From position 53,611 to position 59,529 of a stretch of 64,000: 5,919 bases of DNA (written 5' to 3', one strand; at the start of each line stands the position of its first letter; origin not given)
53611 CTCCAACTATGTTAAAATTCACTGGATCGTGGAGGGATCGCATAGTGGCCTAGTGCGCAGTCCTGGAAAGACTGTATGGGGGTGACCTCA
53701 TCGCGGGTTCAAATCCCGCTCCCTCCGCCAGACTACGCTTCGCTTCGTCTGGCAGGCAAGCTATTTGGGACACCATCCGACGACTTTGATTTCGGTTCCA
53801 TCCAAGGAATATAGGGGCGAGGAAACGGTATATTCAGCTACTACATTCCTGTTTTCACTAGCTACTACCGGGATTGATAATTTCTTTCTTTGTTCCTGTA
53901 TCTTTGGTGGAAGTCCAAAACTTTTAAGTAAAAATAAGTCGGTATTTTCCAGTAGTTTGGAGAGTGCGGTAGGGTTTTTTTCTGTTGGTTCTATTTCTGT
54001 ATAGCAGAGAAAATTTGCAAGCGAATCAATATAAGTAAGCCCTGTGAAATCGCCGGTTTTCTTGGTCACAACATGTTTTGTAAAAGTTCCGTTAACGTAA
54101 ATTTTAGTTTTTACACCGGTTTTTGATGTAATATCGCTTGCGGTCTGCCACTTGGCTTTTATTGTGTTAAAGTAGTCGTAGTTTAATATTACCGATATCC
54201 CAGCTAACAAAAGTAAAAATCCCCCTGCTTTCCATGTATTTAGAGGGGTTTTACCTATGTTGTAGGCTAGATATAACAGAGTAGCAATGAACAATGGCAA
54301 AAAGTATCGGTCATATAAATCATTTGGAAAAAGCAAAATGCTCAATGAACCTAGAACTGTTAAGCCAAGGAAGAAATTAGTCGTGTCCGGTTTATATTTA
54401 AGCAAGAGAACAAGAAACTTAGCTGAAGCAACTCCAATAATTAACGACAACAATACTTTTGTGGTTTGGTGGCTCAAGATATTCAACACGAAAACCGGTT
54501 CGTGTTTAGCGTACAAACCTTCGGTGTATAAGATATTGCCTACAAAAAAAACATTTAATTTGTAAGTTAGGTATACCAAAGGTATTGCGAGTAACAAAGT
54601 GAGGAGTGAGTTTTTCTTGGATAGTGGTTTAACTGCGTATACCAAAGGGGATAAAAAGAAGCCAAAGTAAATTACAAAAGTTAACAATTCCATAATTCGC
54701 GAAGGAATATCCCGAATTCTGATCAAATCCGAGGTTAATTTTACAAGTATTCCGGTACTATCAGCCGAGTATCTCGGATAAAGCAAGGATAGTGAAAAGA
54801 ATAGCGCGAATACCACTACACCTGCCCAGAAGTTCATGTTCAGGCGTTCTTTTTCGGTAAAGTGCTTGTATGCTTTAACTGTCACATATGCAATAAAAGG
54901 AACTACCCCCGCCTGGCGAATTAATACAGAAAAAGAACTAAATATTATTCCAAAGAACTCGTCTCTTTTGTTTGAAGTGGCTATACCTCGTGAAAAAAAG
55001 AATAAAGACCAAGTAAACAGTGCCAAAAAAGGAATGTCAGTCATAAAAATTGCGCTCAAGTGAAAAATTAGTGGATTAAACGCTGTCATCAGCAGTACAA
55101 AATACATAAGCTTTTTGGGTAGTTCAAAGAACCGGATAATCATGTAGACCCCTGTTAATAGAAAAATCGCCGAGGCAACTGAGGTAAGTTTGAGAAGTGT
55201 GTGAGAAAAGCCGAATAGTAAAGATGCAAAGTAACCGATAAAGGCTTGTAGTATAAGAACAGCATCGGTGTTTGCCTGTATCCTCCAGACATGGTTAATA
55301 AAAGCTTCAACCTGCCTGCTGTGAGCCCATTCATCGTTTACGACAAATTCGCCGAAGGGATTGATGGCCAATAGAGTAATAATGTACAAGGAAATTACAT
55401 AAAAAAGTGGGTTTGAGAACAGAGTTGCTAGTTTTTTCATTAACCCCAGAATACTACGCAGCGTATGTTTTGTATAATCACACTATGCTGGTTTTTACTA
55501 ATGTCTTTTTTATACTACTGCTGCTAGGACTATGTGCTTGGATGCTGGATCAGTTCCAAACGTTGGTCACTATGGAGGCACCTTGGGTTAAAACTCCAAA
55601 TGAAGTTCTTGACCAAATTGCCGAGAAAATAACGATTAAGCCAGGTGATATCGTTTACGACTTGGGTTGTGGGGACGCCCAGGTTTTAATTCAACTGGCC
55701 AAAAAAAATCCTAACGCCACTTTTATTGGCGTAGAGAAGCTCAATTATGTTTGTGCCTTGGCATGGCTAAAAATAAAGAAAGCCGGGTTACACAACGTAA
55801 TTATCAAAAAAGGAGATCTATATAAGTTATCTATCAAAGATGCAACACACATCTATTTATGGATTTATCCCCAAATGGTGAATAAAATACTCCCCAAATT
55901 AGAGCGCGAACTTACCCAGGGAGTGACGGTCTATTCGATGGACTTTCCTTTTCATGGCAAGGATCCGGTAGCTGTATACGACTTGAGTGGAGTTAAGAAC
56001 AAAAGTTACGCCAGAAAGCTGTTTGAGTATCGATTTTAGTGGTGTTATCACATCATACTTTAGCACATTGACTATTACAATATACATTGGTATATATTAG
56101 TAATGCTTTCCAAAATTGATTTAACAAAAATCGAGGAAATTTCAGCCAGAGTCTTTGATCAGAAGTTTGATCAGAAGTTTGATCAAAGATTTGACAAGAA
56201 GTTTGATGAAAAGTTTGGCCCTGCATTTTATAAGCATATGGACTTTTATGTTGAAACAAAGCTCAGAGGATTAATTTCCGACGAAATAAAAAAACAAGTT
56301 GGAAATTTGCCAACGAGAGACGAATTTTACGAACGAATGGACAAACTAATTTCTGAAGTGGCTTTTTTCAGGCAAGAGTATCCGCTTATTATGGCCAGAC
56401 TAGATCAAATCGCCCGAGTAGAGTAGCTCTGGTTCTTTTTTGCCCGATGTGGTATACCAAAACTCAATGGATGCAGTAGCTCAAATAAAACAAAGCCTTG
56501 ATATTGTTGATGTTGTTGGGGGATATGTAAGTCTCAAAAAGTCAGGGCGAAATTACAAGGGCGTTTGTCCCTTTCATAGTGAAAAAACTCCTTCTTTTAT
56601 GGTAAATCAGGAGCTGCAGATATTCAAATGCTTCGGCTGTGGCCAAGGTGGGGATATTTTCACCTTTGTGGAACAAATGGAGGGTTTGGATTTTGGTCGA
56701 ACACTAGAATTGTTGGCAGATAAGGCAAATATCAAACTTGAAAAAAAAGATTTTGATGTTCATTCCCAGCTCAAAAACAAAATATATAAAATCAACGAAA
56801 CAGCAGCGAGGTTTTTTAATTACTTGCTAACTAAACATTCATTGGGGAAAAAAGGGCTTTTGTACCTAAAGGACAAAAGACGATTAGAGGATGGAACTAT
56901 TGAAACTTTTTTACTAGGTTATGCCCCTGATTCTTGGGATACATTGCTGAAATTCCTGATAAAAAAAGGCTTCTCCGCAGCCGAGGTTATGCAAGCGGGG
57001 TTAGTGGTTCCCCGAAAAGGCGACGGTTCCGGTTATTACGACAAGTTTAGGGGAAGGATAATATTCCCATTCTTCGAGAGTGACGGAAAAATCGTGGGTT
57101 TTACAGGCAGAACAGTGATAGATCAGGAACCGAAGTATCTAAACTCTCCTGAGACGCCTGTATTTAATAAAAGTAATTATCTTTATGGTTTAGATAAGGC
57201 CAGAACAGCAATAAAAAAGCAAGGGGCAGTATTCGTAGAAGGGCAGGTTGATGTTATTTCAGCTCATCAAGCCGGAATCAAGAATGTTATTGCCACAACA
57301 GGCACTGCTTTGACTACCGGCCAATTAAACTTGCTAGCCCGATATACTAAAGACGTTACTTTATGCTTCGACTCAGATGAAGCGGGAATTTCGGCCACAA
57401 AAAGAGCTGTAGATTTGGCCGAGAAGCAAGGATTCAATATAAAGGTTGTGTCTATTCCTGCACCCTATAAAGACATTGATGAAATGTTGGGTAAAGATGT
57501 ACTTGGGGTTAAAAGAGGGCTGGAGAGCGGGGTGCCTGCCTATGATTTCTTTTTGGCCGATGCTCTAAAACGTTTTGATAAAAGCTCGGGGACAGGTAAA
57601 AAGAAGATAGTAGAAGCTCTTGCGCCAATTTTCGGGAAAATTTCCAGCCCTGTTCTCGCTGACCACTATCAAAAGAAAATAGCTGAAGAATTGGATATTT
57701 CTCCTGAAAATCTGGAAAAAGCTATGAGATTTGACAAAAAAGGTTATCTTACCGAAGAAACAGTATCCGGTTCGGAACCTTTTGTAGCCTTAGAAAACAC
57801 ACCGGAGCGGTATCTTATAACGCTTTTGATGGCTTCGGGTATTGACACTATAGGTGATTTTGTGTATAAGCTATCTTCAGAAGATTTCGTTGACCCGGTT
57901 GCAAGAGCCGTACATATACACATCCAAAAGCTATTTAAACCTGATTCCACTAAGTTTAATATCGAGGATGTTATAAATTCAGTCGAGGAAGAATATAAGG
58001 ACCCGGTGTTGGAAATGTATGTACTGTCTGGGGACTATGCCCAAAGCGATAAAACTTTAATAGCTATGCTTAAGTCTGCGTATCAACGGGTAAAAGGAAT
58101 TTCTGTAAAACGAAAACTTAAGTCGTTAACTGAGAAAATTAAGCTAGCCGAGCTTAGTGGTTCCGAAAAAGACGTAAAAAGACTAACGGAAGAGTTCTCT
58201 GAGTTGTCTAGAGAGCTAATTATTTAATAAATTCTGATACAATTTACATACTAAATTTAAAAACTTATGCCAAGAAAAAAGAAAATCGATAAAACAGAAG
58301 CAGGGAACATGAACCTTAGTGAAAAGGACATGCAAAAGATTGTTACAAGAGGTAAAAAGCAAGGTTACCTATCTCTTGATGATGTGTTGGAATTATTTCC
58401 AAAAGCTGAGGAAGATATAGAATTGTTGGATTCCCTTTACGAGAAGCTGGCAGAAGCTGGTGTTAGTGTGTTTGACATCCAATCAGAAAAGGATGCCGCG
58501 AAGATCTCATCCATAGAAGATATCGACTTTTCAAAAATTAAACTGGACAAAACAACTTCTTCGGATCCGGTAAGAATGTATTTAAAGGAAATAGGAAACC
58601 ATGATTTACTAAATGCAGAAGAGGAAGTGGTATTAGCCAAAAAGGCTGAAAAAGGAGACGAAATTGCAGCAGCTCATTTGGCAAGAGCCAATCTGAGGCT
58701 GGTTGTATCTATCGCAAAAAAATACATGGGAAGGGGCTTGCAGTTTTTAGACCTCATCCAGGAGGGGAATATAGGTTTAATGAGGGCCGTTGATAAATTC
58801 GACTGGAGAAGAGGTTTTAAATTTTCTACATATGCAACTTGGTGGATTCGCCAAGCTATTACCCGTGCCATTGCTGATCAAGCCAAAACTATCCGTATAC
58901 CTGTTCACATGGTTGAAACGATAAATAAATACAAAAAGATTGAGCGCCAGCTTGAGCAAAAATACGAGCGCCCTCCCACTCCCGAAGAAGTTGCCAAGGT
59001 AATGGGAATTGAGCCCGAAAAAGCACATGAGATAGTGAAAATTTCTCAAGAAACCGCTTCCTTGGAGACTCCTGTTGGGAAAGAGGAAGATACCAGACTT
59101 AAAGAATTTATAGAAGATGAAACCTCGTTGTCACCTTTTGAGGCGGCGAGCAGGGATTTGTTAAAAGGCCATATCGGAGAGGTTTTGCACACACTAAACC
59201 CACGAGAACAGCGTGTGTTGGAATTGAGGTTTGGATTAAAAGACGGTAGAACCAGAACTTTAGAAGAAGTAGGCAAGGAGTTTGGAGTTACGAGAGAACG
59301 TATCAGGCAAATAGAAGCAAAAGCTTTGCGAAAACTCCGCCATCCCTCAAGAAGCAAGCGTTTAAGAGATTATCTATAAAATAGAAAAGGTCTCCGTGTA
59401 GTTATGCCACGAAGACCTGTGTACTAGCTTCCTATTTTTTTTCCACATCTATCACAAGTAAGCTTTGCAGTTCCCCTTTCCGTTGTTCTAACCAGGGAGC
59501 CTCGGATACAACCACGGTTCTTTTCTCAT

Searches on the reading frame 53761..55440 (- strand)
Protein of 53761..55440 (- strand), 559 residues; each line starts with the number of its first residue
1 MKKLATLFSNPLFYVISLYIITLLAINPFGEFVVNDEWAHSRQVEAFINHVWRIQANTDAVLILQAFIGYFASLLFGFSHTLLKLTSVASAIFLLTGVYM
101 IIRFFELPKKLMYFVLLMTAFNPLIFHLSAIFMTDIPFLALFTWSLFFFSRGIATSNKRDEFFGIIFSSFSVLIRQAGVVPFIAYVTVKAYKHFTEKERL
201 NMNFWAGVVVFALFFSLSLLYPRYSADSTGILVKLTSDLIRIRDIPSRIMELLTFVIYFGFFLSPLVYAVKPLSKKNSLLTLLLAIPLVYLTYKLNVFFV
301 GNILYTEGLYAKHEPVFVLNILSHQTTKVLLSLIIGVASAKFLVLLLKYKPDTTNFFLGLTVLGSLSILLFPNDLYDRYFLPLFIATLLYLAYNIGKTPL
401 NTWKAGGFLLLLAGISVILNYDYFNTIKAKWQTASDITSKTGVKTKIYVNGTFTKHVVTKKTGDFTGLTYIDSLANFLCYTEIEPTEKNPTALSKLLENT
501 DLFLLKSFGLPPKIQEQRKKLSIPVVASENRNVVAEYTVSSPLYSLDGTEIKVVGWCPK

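Call 8: search_protein_families(library=pfam, proteins=[window:53761-55440:-], max_evalue=0.001)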
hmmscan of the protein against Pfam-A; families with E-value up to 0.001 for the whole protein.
window:53761-55440:- (559 aa): 1 family
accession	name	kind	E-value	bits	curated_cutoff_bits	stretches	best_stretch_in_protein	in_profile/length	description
PF13231.12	PMT_2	-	0.00054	20.7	26.1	1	67-216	8-155/160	Dolichyl-phosphate-mannose-protein mannosyltransferase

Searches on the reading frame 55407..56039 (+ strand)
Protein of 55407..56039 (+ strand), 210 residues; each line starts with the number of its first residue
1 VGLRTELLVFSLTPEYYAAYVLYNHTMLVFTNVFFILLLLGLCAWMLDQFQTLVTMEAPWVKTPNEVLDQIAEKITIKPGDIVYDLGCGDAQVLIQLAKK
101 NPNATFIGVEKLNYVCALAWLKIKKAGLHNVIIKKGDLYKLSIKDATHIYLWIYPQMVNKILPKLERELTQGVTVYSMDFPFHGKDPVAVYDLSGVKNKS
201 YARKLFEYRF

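Call 8: search_protein_families(library=pfam, proteins=[window:55407-56039:+], max_evalue=0.001)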
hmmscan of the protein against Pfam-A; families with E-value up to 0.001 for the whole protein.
window:55407-56039:+ (210 aa): 6 families
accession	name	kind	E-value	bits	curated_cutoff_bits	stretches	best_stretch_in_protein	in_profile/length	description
PF02390.23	Methyltransf_4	-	2.8e-10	40.4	24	1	82-140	4-63/173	Putative methyltransferase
PF13847.12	Methyltransf_31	-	8.1e-07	29.3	27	1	78-145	2-72/145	Methyltransferase domain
PF13649.12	Methyltransf_25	-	8.9e-06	26.7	27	1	83-149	1-66/97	Methyltransferase domain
PF08123.19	DOT1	-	2.4e-05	24.4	23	1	65-122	28-85/205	Histone methylation protein DOT1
PF24675.1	NpmA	-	7.8e-05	22.5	60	1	75-132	19-80/214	16S rRNA (adenine(1408)-N(1))-methyltransferase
PF01135.25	PCMT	-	0.00034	20.9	20.3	1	71-137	65-132/210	Protein-L-isoaspartate(D-aspartate) O-methyltransferase (PCMT)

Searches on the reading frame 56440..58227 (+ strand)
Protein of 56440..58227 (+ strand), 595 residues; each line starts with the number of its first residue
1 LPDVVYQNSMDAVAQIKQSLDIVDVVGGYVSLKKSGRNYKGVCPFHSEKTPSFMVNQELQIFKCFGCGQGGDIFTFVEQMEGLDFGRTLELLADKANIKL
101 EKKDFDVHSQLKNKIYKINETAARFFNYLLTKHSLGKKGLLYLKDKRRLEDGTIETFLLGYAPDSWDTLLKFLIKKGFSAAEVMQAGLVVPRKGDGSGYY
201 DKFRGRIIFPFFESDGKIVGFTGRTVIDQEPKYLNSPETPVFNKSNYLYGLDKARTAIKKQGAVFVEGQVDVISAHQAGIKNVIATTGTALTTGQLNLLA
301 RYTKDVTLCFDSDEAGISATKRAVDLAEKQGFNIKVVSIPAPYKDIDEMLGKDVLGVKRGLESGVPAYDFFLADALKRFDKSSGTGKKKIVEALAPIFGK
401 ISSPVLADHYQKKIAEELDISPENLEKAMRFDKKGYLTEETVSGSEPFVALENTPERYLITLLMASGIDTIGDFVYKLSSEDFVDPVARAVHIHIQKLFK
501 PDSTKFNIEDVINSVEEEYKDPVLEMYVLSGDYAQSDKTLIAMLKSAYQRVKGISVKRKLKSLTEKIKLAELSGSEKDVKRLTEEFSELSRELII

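Call 8: search_protein_families(library=pfam, proteins=[window:56440-58227:+], max_evalue=0.001)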
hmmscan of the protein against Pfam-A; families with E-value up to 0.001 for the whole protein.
window:56440-58227:+ (595 aa): 7 families
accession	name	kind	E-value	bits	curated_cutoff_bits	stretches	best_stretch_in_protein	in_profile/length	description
PF08275.17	DNAG_N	-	1.3e-36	125.9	26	1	128-255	4-128/128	DNA primase catalytic core, N-terminal domain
PF01807.25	Zn_ribbon_DnaG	-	9.1e-36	122.1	24.9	1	11-103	4-96/98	CHC2 zinc finger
PF13155.12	Toprim_2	-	2.7e-25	89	22.1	1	265-350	2-88/88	Toprim-like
PF13662.12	Toprim_4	-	2e-16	60.4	25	1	265-337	5-84/85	Toprim domain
PF01751.28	Toprim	-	1.4e-12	48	23.1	1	264-339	3-96/96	Toprim domain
PF10410.14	DnaB_bind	-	1.2e-11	45.2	20.6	1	369-423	2-56/56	DnaB-helicase binding domain of primase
PF13362.12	Toprim_3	-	7e-06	26.9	27.2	1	265-351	4-90/95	Toprim domain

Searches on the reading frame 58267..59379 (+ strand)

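Call 8: search_protein_families(library=pfam, proteins=[window:58267-59379:+], max_evalue=0.001)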
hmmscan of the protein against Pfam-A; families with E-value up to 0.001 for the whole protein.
window:58267-59379:+ (370 aa): 5 families
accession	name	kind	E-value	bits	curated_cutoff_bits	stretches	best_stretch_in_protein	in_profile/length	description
PF04539.22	Sigma70_r3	-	3.9e-25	88.2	25.3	1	217-293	1-77/78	Sigma-70 region 3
PF04542.20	Sigma70_r2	-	2.8e-24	85.1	24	1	138-207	1-70/71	Sigma-70 region 2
PF04545.22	Sigma70_r4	-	4.6e-20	71.3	24.1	1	306-359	1-50/50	Sigma-70, region 4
PF00140.25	Sigma70_r1_2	-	3.5e-16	59.3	22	1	100-132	1-33/34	Sigma-70 factor, region 1.2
PF03979.19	Sigma70_r1_1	-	5.2e-11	42.8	22.5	1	19-78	4-63/81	Sigma-70 factor, region 1.1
